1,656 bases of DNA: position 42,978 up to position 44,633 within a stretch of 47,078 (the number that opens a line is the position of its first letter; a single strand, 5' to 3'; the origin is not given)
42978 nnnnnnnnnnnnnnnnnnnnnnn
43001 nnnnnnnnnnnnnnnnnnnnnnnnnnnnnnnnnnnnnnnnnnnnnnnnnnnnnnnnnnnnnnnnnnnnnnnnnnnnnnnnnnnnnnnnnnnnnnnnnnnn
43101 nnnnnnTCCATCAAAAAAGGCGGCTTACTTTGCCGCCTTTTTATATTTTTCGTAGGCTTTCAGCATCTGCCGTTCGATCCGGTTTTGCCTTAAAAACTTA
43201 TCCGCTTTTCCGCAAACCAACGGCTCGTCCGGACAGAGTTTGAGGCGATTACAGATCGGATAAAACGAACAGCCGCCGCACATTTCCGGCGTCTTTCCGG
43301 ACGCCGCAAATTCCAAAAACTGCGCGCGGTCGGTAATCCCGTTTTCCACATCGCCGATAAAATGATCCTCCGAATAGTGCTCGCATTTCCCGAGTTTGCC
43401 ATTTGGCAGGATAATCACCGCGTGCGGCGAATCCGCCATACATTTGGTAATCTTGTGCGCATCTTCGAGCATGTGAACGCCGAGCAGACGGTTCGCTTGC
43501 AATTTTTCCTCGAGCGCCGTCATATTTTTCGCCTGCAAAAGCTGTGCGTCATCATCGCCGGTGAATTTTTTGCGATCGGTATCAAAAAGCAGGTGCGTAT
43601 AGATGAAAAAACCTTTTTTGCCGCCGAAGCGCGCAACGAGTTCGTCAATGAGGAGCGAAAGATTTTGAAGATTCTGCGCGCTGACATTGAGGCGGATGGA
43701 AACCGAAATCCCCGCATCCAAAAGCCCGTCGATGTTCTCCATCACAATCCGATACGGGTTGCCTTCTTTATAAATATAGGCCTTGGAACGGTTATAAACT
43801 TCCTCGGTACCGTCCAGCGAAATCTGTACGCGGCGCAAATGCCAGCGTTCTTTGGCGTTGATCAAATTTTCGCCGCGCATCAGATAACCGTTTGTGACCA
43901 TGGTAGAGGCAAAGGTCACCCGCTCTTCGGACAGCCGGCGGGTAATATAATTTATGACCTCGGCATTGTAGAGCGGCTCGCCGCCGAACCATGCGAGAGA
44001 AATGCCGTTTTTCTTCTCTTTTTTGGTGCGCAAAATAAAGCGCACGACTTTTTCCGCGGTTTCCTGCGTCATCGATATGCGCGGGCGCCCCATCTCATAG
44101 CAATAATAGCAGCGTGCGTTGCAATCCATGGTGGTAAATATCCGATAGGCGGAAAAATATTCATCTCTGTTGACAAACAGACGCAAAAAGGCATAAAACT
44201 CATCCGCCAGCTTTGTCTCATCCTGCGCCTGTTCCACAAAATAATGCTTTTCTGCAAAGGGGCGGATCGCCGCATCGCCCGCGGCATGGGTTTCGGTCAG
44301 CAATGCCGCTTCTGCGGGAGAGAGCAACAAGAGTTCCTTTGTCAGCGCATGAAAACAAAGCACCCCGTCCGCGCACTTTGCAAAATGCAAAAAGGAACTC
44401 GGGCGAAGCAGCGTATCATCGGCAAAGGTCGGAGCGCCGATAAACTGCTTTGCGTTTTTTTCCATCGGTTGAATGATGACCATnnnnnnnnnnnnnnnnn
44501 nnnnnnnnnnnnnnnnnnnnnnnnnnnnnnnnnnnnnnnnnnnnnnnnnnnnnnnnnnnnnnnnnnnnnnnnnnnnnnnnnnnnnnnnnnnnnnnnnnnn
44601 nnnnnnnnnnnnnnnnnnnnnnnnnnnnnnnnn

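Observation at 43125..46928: Compact RiPP-like operon: small Cys/acidic peptide, HPr-kinase-like protein and two radical SAM/SPASM maturases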

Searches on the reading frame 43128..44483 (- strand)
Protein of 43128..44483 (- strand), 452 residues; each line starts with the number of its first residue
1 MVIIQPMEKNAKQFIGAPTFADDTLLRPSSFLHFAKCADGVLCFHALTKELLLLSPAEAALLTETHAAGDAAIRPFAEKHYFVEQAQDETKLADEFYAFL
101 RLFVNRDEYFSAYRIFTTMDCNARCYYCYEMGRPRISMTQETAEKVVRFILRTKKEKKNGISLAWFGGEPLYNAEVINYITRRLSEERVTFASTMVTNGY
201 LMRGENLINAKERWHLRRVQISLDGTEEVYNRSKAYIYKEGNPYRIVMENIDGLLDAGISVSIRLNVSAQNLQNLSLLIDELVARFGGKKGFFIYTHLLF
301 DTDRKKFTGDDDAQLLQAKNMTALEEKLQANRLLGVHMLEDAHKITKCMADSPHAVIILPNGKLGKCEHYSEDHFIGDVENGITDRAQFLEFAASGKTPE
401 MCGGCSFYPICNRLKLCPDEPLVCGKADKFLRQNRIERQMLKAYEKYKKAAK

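Call 5: search_protein_families(library=ncbifam, proteins=[window:43128-44483:-], max_evalue=0.01)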
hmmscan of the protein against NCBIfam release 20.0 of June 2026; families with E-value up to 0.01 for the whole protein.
window:43128-44483:- (452 aa): 59 families (the best 25 are shown)
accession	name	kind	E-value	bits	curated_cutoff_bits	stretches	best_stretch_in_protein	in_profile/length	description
NF052473.1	rSAM_FlmE_OhkG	exception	2.7e-35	122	500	1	31-282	18-276/481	FlmE/OhkG family radical SAM/SPASM peptide maturase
TIGR04463.1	rSAM_vs_C_rich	equivalog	5.5e-34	117.7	525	1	73-381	48-357/438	TIGR04463 family radical SAM/SPASM RiPP maturase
NF038107.1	rSAM_NF038107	equivalog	1.1e-33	116.7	600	1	37-411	13-396/444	Cys-every-fifth radical SAM/SPASM peptide maturase CefB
NF047865.1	rSAM_PapB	equivalog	6.8e-30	104.4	340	1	111-412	3-313/330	PapB family radical SAM/SPASM ranthipeptide maturase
TIGR04280.1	geopep_mat_rSAM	hypoth_equivalog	4.3e-29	101.7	400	1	74-411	51-388/428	geopeptide radical SAM maturase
TIGR04334.1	rSAM_Clo7bot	equivalog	6e-29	101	600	1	77-381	60-365/440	radical SAM/SPASM domain Clo7bot peptide maturase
TIGR04068.1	rSAM_ocin_clost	equivalog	2.3e-19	69.7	500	1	71-253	48-231/462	Cys-rich peptide radical SAM maturase CcpM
TIGR04064.1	rSAM_nif11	equivalog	1.2e-17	63.8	518.7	1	107-257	74-227/459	nif11-like peptide radical SAM maturase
TIGR03978.1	rSAM_paired_1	equivalog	4.2e-17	62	370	1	32-284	4-259/466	His-Xaa-Ser system radical SAM maturase HxsB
TIGR03906.1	quino_hemo_SAM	equivalog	6e-16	58.1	453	1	117-258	100-245/467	quinohemoprotein amine dehydrogenase maturation protein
TIGR04115.1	rSAM_Cxxx_rpt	equivalog_domain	3.4e-15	56.4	350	1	117-275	8-176/359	radical SAM peptide maturase, CXXX-repeat target family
NF041298.1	rSAM_mat_DynA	equivalog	4.2e-15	55.6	450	1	118-280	8-172/356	dynobactin maturation radical SAM/SPASM protein DynA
TIGR03942.1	sulfatase_rSAM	equivalog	6.9e-15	55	349.45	1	118-274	8-168/363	anaerobic sulfatase maturase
TIGR03974.1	rSAM_six_Cys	equivalog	1.1e-14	54.2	425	1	94-252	79-242/451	thioether cross-link-forming SCIFF peptide maturase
TIGR02668.1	moaA_archaeal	equivalog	5.6e-13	48.5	325.25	1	112-280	11-171/303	GTP 3',8-cyclase MoaA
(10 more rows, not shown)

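Call 6: search_protein_families(library=pfam, proteins=[window:43128-44483:-], max_evalue=0.01)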
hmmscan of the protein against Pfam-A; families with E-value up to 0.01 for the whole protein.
window:43128-44483:- (452 aa): 2 families
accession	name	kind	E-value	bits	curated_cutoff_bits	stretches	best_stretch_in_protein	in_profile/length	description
PF04055.27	Radical_SAM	-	2e-13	51.3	29.5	1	117-264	3-147/166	Radical SAM superfamily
PF13353.11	Fer4_12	-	8.6e-09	36.3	22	1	119-226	13-116/137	4Fe-4S single cluster domain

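Call 45: find_homologous_proteins(query=window:43128-44483:-, max_evalue=1e-30)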
Query window:43128-44483:- (452 aa): 2853 proteins with E <= 1e-30 among 8000 candidates; the best 120 are listed.
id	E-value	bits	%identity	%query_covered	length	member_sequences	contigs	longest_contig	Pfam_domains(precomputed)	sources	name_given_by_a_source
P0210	0.0e+0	1039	100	100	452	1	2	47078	PF04055.28,PF13353.12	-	-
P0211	6.1e-111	389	45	97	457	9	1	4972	PF04055.28,PF13353.12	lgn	-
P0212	2.2e-110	388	42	99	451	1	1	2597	PF04055.28,PF13353.12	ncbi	-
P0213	1.4e-105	372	42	97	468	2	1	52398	PF04055.28,PF13353.12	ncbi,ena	-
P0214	2.8e-105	371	42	99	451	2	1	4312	PF04055.28,PF13353.12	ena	-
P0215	3.3e-103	364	42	100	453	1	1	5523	PF04055.28,PF13353.12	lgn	-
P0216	8.5e-103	363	40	98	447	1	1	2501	PF04055.28,PF13353.12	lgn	-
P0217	3.2e-102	361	42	99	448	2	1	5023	PF04055.28,PF13353.12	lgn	-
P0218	9.2e-101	356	41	99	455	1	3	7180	PF04055.28,PF13353.12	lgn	-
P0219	9.9e-101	356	42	93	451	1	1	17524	PF04055.28,PF13353.12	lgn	-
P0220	2.6e-100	354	41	96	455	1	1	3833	PF04055.28,PF13353.12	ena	-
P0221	6.9e-100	353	42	82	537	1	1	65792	PF04055.28,PF13353.12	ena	-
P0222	1.6e-99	352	44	91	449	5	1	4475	PF04055.28,PF13353.12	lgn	-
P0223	3.4e-99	351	42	93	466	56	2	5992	PF04055.28,PF13353.12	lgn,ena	-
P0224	4.4e-99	350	43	93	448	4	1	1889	PF04055.28,PF13353.12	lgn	-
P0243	2.4e-97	345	39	99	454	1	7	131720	PF04055.28,PF13353.12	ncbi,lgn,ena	-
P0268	1.1e-95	339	41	95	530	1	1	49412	PF04055.28,PF13353.12,PF05402.19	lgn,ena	-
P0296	9.6e-95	336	39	99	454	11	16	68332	PF04055.28,PF13353.12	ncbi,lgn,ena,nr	ncbi:MAG: radical SAM protein [Prevotella sp.]|nr:radical SAM protein [Prevotella sp.]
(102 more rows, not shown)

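Call 46: find_encoding_contigs(protein=P0296, flank=5000, max_places=2)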
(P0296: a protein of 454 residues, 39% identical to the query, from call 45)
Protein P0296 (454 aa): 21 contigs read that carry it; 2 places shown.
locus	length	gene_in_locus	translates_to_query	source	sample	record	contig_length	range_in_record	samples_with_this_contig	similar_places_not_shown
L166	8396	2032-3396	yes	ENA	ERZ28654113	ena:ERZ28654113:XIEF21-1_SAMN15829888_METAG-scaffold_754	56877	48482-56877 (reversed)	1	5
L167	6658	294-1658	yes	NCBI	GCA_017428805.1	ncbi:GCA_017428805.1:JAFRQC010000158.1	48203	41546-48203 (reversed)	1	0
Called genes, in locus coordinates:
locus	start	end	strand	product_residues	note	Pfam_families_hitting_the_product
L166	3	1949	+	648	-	?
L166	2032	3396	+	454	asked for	PF04055:Radical_SAM, PF13353:Fer4_12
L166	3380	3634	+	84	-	PF05402:PqqD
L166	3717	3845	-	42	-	-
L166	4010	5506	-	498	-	-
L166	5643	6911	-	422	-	PF00404:Dockerin_1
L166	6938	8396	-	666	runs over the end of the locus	PF13428:TPR_14 (faint), PF00515:TPR_1 (faint), PF07719:TPR_2 (faint), PF13176:TPR_7 (faint), PF13374:TPR_10 (faint), PF13424:TPR_12 (weak), PF07228:SpoIIE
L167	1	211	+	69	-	?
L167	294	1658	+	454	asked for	PF04055:Radical_SAM, PF13353:Fer4_12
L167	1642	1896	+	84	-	PF05402:PqqD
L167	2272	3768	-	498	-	-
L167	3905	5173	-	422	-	PF00404:Dockerin_1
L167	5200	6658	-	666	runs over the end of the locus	PF13428:TPR_14 (faint), PF00515:TPR_1 (faint), PF07719:TPR_2 (faint), PF13176:TPR_7 (faint), PF13374:TPR_10 (faint), PF13424:TPR_12 (weak), PF07228:SpoIIE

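Call 47: find_encoding_contigs(protein=P0268, flank=5000, max_places=2)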
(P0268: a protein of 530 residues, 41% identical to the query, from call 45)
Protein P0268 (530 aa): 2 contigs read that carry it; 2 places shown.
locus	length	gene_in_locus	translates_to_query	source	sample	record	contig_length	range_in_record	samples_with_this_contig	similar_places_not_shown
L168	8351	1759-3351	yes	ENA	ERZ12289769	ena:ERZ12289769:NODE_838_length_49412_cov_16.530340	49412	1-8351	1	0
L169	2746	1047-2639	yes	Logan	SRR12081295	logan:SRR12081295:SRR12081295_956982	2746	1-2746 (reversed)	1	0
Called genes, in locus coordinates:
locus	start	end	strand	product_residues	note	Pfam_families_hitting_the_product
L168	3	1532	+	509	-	?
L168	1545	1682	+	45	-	-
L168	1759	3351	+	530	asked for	PF04055:Radical_SAM, PF13353:Fer4_12, PF05402:PqqD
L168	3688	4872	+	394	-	PF00465:Fe-ADH, PF13685:Fe-ADH_2, PF25137:ADH_Fe_C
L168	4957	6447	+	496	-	PF01406:tRNA-synt_1e, PF09334:tRNA-synt_1g (weak), PF09190:DALR_2, PF23493:CysS_C (weak)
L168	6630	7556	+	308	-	-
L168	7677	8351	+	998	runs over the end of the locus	PF13620:CarboxypepD_reg, PF13715:CarbopepD_reg_2, PF07715:Plug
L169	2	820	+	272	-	?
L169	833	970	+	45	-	-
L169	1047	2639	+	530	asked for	PF04055:Radical_SAM, PF13353:Fer4_12, PF05402:PqqD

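Call 48: find_encoding_contigs(protein=P0213, flank=5000, max_places=2)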
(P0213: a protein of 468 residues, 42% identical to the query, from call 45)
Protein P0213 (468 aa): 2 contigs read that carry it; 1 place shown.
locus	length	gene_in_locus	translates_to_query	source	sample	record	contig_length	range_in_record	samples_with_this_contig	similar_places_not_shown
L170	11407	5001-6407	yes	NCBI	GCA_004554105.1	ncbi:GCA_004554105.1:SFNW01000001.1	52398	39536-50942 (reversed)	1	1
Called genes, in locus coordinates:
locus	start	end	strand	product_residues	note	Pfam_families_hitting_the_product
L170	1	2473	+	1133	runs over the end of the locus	PF00395:SLH (faint)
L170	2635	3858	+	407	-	-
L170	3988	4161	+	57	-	-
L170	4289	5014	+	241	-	PF27840:ScmC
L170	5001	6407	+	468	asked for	PF04055:Radical_SAM, PF13353:Fer4_12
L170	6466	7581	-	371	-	PF13377:Peripla_BP_3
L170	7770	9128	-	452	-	PF05167:DUF711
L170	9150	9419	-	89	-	PF01842:ACT, PF13740:ACT_6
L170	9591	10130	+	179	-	-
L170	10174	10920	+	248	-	-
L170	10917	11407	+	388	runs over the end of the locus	PF01168:Ala_racemase_N, PF00842:Ala_racemase_C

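Call 52: search_solved_structures(query=window:43128-44483:-, max_evalue=0.001)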
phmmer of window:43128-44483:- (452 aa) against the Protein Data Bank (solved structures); distinct sequences matched with E-value up to 0.001: 2.
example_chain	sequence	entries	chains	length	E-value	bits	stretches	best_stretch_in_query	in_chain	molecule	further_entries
5wgg_A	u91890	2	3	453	3.1e-14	55.9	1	104-237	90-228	Radical SAM domain protein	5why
8vpo_A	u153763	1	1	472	0.00025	23.2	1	72-203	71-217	Radical SAM core domain-containing protein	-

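Call 59: search_protein_families(library=ncbifam, proteins=[L166:3380-3631:+], max_evalue=0.001)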
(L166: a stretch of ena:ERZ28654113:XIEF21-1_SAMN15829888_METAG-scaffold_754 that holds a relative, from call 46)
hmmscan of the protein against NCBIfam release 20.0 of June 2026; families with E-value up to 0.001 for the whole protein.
L166:3380-3631:+ (84 aa): 3 families
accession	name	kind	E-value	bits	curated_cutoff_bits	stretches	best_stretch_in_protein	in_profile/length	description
NF033530.1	lasso_PqqD_Strm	exception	4.1e-07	30.1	70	1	30-84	24-78/78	lasso peptide biosynthesis PqqD family chaperone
TIGR03859.1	PQQ_PqqD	equivalog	9.7e-06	25.4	46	1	30-84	27-80/81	pyrroloquinoline quinone biosynthesis peptide chaperone PqqD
TIGR04302.1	geo_PqqD_fam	equivalog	0.00065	20.1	100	1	30-84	47-100/102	GeoRSP system PqqD family peptide chaperone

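Call 60: search_protein_families(library=pfam, proteins=[L166:3380-3631:+], max_evalue=0.001)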
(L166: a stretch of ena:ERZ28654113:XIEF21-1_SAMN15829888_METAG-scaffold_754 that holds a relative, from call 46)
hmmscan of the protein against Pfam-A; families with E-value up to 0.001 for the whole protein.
L166:3380-3631:+ (84 aa): 1 family
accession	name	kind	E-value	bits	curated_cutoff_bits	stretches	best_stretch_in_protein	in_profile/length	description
PF05402.18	PqqD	-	5.6e-12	46.3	23.4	1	29-84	12-67/67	Coenzyme PQQ synthesis protein D (PqqD)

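Call 63: predict_structure(alignment_id=A3)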
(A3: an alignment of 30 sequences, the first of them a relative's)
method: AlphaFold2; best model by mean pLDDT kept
length: 452 residues; sequences in the alignment: 30
mean_pLDDT: 88.6   pTM: 0.87
mean pLDDT of the five models: 88.6, 88.0, 87.4, 86.8, 86.2
residues with pLDDT >= 90: 285; 70-90: 134; 50-70: 20; < 50: 13
segments of 3 or more residues with pLDDT < 50: 123-127, 302-308
pLDDT, mean of each block of 10 residues (from residue 1): 95 91 95 96 96 97 93 93 93 90 78 91 50 79 98 82 88 93 96 91 92 96 86 69 89 96 89 92 93 88 51 89 93 89 88 94 94 94 95 86 83 83 84 94 95 90
secondary structure, 60 per line:
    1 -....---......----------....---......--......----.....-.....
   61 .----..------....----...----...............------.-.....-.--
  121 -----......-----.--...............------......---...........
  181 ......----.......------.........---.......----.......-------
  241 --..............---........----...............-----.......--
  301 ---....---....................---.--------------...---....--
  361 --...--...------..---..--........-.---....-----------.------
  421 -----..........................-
elements in order: E2-5 H9-14 E25-28 E32-37 E40-45 E50-54 H56-61 H74-77 E82-84 H89-103 E112-116 H126-131 H140-153 E161-166 H170-186 E191-197 H204-212 E216-222 H227-233 H243-256 E260-267 H272-286 E292-298 H304-307 H311-330 E355-358 E363-365 H386-393 H399-402 H426-451

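Call 66: fold_search(model_id=the predicted structure, library=pdb)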
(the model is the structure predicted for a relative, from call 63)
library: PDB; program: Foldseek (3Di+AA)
matches with E <= 10: 1400; with E <= 0.001: 80
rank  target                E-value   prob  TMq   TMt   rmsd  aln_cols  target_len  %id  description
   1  5why_B                1.7e-15  1.00  0.62  0.66   8.6       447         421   17  Structural Insights into Thioether Bond Formation in the Biosynthesis of Sactipeptides (released 2017-07-26)
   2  5wgg_A                2.5e-15  1.00  0.61  0.62   8.2       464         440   16  Structural Insights into Thioether Bond Formation in the Biosynthesis of Sactipeptides (released 2017-07-26)
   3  5why_A                2.0e-14  1.00  0.61  0.65   8.6       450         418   17  Structural Insights into Thioether Bond Formation in the Biosynthesis of Sactipeptides (released 2017-07-26)
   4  8vpo                  3.8e-14  1.00  0.61  0.62   6.3       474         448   16  X-Ray Crystal Structure of TigE from Paramaledivibacter caminithermalis (released 2024-02-07)
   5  5v1q_B                1.0e-12  1.00  0.48  0.49  14.1       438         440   12  Crystal structure of Streptococcus suis SuiB (released 2017-08-30)
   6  5v1t_A                8.9e-12  1.00  0.44  0.45  14.3       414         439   13  Crystal structure of Streptococcus suis SuiB bound to precursor peptide SuiA (released 2017-08-30)
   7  5v1s_A                1.6e-11  1.00  0.47  0.49  14.0       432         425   13  Crystal structure of Streptococcus suis SuiB bound to S-adenosylmethionine (released 2017-08-30)
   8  5v1q_A                2.2e-11  1.00  0.48  0.50  14.1       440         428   13  Crystal structure of Streptococcus suis SuiB (released 2017-08-30)
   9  6efn                  3.0e-11  1.00  0.46  0.53  12.5       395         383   15  Structure of a RiPP maturase, SkfB (released 2018-10-24)
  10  4k36_A                1.7e-10  1.00  0.55  0.63   5.2       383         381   14  His6 tagged anSMEcpe with bound AdoMet (released 2013-05-08)
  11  4k39_A                2.5e-10  1.00  0.53  0.64   5.6       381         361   15  Native anSMEcpe with bound AdoMet and Cp18Cys peptide (released 2013-05-08)
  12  4k37_A                2.7e-10  1.00  0.53  0.64   5.1       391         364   14  Native anSMEcpe with bound AdoMet (released 2013-05-08)
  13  8hzv_A                2.7e-10  1.00  0.44  0.42   9.5       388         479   16  The crystal structure of a Radical SAM Enzyme DesII (released 2024-07-10)
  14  4k39_B                5.7e-10  1.00  0.53  0.64   5.6       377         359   15  Native anSMEcpe with bound AdoMet and Cp18Cys peptide (released 2013-05-08)
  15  4k36_B                6.1e-10  1.00  0.51  0.61   5.7       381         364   14  His6 tagged anSMEcpe with bound AdoMet (released 2013-05-08)
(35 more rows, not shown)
